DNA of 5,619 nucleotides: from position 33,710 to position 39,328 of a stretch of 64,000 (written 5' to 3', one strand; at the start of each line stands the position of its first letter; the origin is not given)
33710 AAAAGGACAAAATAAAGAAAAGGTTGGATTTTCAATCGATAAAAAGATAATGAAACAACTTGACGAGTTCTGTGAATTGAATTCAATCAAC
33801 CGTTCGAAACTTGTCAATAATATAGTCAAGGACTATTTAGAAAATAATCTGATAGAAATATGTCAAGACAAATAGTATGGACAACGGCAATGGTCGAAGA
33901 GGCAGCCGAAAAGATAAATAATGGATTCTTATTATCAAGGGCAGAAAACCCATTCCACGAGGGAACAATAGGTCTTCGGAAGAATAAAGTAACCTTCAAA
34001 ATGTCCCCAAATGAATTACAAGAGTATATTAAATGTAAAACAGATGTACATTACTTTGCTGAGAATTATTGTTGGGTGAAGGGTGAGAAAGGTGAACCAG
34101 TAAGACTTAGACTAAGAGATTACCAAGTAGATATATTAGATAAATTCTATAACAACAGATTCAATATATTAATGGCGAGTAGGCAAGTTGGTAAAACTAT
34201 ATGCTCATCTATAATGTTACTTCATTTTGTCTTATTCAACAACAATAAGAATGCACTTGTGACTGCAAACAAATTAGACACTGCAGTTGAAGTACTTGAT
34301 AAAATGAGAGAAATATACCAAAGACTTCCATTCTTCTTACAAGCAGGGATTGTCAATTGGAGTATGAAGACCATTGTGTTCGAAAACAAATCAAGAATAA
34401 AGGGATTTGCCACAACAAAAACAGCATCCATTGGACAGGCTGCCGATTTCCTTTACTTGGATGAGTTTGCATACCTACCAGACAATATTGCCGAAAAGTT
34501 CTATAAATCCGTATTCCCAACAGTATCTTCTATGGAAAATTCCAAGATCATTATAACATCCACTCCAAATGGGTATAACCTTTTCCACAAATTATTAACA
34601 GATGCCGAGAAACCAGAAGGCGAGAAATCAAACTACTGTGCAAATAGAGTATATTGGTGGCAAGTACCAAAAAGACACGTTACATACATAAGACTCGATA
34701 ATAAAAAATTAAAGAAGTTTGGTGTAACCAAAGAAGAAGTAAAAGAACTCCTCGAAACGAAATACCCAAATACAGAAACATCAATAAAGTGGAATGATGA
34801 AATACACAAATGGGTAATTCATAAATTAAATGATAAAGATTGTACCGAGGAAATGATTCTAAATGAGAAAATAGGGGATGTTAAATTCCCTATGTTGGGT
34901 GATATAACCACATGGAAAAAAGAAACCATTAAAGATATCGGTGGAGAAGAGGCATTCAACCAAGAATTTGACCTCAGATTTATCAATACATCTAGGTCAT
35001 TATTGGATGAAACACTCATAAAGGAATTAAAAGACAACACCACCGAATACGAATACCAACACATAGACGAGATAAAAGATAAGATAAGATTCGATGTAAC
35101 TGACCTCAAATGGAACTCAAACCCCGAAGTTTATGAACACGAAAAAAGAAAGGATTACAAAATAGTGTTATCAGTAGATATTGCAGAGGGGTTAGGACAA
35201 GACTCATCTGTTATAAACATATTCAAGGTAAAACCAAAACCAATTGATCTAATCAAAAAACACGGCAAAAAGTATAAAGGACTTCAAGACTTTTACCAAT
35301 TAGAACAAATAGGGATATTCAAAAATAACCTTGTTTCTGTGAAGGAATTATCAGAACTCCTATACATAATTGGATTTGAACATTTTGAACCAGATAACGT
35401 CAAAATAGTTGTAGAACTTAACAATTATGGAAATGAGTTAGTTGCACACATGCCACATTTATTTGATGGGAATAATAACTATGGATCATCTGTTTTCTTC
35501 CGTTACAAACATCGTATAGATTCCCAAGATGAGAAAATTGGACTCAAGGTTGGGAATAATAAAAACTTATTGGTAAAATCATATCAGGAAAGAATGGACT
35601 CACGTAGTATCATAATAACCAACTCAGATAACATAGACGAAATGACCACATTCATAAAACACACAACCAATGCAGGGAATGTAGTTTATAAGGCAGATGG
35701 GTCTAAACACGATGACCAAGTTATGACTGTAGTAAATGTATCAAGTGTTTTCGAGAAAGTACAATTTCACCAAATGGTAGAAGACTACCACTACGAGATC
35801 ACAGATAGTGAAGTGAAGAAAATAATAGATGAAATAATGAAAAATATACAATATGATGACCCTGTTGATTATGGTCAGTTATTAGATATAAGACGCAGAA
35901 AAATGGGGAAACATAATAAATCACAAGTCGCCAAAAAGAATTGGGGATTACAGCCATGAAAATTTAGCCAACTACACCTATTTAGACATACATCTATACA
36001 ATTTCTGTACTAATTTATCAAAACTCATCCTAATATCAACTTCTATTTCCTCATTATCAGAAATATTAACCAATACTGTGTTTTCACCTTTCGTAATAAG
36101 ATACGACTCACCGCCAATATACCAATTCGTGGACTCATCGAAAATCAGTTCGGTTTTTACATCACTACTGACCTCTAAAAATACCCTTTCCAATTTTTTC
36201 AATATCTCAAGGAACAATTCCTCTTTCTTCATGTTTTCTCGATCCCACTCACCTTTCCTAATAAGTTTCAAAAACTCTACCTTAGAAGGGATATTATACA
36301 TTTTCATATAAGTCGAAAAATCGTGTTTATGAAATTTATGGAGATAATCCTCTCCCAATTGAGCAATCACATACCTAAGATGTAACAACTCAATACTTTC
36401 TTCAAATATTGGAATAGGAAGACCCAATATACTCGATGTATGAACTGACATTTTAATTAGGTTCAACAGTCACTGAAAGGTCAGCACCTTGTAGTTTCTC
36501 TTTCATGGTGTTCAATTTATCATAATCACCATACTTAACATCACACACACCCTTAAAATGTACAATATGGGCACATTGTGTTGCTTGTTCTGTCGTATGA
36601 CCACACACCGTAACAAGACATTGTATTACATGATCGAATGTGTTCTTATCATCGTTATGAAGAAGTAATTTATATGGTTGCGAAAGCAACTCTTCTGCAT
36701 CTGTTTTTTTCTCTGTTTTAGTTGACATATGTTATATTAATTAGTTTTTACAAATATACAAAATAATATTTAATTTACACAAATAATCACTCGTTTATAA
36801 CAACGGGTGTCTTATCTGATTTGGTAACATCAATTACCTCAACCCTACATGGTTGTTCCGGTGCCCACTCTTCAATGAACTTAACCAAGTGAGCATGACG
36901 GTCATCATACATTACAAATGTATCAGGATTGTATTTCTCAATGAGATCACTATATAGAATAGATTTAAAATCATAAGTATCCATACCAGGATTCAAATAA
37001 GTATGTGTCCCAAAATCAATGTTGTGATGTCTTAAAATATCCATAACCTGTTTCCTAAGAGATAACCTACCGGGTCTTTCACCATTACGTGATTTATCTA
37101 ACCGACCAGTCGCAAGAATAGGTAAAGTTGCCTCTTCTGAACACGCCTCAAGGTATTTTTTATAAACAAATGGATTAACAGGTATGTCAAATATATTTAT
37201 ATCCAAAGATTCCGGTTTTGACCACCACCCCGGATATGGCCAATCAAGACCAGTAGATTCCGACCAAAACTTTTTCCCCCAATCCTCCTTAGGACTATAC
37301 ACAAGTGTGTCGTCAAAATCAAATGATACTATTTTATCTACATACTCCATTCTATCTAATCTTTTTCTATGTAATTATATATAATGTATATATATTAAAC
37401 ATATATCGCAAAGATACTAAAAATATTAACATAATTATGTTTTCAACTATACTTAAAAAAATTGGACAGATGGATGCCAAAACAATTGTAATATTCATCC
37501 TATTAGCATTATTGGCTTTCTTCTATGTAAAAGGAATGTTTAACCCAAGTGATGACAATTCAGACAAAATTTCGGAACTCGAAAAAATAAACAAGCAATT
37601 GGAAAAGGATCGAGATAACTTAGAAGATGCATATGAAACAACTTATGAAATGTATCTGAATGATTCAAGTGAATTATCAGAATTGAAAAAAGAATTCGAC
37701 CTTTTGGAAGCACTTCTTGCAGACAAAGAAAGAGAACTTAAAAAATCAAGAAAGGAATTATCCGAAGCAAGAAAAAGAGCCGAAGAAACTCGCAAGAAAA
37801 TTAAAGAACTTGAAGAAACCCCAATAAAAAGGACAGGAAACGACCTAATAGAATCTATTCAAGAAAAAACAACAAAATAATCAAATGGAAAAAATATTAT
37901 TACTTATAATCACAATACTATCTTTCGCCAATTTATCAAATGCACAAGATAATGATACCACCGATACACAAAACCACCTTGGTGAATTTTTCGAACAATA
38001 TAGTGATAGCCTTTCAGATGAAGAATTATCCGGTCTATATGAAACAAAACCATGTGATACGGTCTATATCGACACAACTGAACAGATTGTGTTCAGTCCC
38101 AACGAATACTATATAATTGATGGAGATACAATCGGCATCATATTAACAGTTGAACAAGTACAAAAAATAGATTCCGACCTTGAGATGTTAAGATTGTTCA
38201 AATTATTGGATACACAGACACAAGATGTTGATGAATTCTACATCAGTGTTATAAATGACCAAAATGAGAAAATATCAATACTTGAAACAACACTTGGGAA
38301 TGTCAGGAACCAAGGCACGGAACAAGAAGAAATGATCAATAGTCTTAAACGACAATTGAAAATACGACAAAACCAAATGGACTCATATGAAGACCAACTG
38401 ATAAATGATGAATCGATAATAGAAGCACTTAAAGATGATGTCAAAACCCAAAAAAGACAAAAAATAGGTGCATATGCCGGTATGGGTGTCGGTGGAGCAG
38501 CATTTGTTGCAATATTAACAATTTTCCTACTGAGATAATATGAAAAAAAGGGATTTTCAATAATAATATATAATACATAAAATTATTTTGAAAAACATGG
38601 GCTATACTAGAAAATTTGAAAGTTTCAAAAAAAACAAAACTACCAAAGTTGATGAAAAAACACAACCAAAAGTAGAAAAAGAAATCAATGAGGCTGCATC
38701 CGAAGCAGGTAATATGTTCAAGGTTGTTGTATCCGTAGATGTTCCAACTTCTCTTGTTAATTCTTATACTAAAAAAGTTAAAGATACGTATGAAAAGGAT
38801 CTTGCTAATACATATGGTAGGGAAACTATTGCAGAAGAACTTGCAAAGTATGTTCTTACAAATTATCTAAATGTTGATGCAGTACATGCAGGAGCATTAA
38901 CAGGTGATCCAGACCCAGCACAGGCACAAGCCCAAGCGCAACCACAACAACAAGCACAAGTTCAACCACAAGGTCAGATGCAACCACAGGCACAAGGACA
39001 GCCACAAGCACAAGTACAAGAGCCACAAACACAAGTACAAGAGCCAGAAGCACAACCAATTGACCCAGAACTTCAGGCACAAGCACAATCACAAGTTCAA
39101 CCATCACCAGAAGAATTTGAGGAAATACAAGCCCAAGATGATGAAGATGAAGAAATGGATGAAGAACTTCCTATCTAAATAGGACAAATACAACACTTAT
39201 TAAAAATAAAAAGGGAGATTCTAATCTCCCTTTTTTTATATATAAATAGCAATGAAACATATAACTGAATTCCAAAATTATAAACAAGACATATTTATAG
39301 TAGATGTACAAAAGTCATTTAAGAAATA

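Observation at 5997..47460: Recurrent A/T-ATATATA-A/C motif immediately upstream of structural genes: candidate late promoter for the gp55-like sigma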

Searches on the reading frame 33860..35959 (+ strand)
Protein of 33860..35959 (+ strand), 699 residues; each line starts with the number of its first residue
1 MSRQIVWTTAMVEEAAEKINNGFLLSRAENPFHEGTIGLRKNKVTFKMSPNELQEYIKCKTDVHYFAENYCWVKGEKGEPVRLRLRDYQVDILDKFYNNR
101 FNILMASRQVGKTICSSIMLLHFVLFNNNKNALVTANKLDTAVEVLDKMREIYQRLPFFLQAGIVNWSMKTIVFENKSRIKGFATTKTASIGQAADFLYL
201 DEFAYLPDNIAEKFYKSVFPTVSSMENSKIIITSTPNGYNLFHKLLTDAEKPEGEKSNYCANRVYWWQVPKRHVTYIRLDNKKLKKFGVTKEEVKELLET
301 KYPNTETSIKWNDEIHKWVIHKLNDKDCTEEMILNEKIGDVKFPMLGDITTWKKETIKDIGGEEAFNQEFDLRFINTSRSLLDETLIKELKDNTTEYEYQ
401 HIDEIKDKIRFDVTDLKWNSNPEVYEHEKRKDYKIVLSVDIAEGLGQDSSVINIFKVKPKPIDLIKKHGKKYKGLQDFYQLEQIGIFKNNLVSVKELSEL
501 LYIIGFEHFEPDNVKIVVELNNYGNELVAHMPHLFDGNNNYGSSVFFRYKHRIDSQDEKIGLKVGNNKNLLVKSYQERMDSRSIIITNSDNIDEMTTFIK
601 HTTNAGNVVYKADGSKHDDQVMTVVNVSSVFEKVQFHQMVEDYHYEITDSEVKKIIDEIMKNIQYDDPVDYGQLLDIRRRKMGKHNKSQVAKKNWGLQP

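Call 8: search_protein_families(library=phrogs, proteins=[window:33860-35959:+])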
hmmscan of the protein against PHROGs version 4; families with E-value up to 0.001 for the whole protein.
window:33860-35959:+ (699 aa): 10 families
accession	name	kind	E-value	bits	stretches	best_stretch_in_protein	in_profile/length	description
phrog_5989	-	head and packaging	4.4e-47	161.9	1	31-245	89-295/347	terminase large subunit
phrog_2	-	head and packaging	2.9e-35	123.3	1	77-645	259-565/807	terminase large subunit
phrog_36964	-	head and packaging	2.4e-27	96.3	2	116-243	438-565/890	terminase large subunit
phrog_38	-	head and packaging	7.1e-12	45.8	1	53-624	266-696/760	terminase large subunit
phrog_26724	-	unknown function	6.5e-11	43.1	1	68-182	18-132/192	-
phrog_7579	-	head and packaging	9.7e-11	42.3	1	98-260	16-172/239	terminase large subunit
phrog_9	-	head and packaging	2.7e-09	37.4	1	66-236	191-359/812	terminase large subunit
phrog_15503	-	unknown function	1.5e-07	32.1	1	70-218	56-207/245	-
phrog_22646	-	unknown function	4.1e-05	23.8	1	79-209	33-162/374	-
phrog_24361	-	head and packaging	0.00046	21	1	512-642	25-149/162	terminase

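Call 12: search_dna_similar(query=window:33860-35959:+, collection=phages, mode=protein, max_rows=20)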
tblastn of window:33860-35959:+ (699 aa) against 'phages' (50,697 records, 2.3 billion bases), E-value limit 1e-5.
Records with a match: 2586; places in all: 2602; records where one place covers at least 80% of the query: 79.
Best place of each record, by identity: <60% 2586.
By first word of the organism name: Escherichia 666; Synechococcus 378; Klebsiella 331; Salmonella 202; Vibrio 137; Shigella 89; Aeromonas 80; Acinetobacter 71; Cyanophage 61; Enterobacter 59; and 63 more.
By host as written in the record: - 467; Escherichia coli 277; Klebsiella pneumoniae 114; Synechococcus 107; Synechococcus sp. 38; Escherichia coli O157:H7 38; Salmonella enterica 29; Synechococcus sp. WH7803 28; and 576 more.
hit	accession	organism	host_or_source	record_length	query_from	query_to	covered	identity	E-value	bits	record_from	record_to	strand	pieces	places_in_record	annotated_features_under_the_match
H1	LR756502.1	uncultured phage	metagenomic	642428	3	695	99%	53.9%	0e+0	753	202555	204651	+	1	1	record has no annotation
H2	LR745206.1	uncultured phage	metagenomic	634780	1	695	99%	52.6%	0e+0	737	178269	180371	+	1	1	record has no annotation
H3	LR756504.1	uncultured phage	metagenomic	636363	4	695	99%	38.5%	3e-167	538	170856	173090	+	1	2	record has no annotation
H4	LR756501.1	uncultured phage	metagenomic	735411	113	651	77%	39.2%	3e-112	379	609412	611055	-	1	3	record has no annotation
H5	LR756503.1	uncultured phage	metagenomic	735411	113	651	77%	39.2%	3e-112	379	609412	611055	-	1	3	record has no annotation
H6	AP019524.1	Tenacibaculum phage PTm1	Tenacibaculum maritimum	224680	5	643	82%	34.1%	2e-48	274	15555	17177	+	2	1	terminase large subunit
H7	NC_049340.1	Tenacibaculum phage PTm1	Tenacibaculum maritimum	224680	5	643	82%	34.1%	2e-48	274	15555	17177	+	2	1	terminase large subunit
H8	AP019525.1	Tenacibaculum phage PTm5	Tenacibaculum maritimum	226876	5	643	82%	34.1%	2e-48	274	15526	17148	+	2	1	terminase large subunit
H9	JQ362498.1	Sphingomonas phage PAU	Sphingomonas paucimobilis, Felix ...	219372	5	665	84%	29.0%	1e-41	258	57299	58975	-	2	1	87: gp87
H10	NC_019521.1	Sphingomonas phage PAU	Sphingomonas paucimobilis, Felix ...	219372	5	665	84%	29.0%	1e-41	258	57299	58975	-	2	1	87: gp87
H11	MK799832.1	Synechococcus phage S-B05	Synechococcus sp. MW02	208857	11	676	84%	28.5%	3e-45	240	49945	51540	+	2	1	terminase DNA packaging enzyme large subunit | virion structural protein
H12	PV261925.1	Synechococcus phage RB11-B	Synechococcus sp. MW02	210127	12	676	84%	28.6%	3e-45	239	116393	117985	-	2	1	terminase large subunit | virion structural protein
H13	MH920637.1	Synechococcus phage S-B43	Synechococcus sp. MW02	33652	12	676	84%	28.4%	3e-45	238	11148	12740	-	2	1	terminase large subunit | hypothetical protein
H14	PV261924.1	Synechococcus phage RN05-S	Synechococcus sp. MW02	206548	12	676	84%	28.4%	3e-45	238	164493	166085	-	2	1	erminase large subunit | virion structural protein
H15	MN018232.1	Synechococcus phage S-B43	Synechococcus sp. MW02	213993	12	676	84%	28.4%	3e-45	238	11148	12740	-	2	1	terminase large subunit | hypothetical protein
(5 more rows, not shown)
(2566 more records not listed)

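Call 26: get_annotated_region(hit=H1, flank=20000)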
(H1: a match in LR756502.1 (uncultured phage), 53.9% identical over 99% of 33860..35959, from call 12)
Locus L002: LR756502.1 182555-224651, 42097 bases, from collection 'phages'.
description: uncultured phage genome assembly, chromosome: 1.
organism: uncultured phage (NCBI taxid 278008)
taxonomy: Viruses; environmental samples
host: -; source: metagenomic; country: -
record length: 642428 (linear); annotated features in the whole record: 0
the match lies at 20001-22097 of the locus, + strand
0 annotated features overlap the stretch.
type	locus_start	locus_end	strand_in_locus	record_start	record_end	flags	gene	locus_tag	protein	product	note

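Call 27: get_annotated_region(hit=H2, flank=20000)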
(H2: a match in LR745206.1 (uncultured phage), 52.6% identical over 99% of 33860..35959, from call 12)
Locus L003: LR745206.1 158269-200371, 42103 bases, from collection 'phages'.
description: uncultured phage genome assembly, chromosome: 1.
organism: uncultured phage (NCBI taxid 278008)
taxonomy: Viruses; environmental samples
host: -; source: metagenomic; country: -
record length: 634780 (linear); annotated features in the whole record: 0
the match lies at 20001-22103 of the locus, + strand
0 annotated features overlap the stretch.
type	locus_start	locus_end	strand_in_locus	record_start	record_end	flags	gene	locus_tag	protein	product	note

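Call 28: get_annotated_region(hit=H4, flank=20000)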
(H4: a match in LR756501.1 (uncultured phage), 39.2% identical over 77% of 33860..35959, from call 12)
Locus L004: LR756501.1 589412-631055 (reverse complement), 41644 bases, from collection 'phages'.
description: uncultured phage genome assembly, chromosome: 1.
organism: uncultured phage (NCBI taxid 278008)
taxonomy: Viruses; environmental samples
host: -; source: metagenomic; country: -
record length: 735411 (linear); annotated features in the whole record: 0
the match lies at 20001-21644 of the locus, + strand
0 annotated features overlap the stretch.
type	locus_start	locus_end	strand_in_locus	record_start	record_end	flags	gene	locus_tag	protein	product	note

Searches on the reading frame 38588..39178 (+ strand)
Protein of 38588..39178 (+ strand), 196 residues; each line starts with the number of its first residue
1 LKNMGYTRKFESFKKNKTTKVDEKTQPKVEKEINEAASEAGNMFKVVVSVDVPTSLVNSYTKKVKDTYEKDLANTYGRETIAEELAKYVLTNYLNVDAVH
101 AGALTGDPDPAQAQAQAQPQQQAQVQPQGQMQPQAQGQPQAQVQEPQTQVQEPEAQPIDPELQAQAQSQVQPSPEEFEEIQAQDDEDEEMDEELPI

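Call 9: search_protein_families(library=phrogs, proteins=[window:38588-39178:+])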
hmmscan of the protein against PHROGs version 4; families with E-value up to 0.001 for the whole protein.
window:38588-39178:+ (196 aa): 0 families

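Call 13: search_protein_families(library=pfam, max_evalue=0.1, proteins=[window:38588-39178:+])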
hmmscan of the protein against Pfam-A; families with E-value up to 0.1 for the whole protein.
window:38588-39178:+ (196 aa): 1 family
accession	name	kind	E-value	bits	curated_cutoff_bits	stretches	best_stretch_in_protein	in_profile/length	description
PF03153.18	TFIIA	-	0.0075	16.7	36.2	1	32-189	109-259/415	Transcription factor IIA, alpha/beta subunit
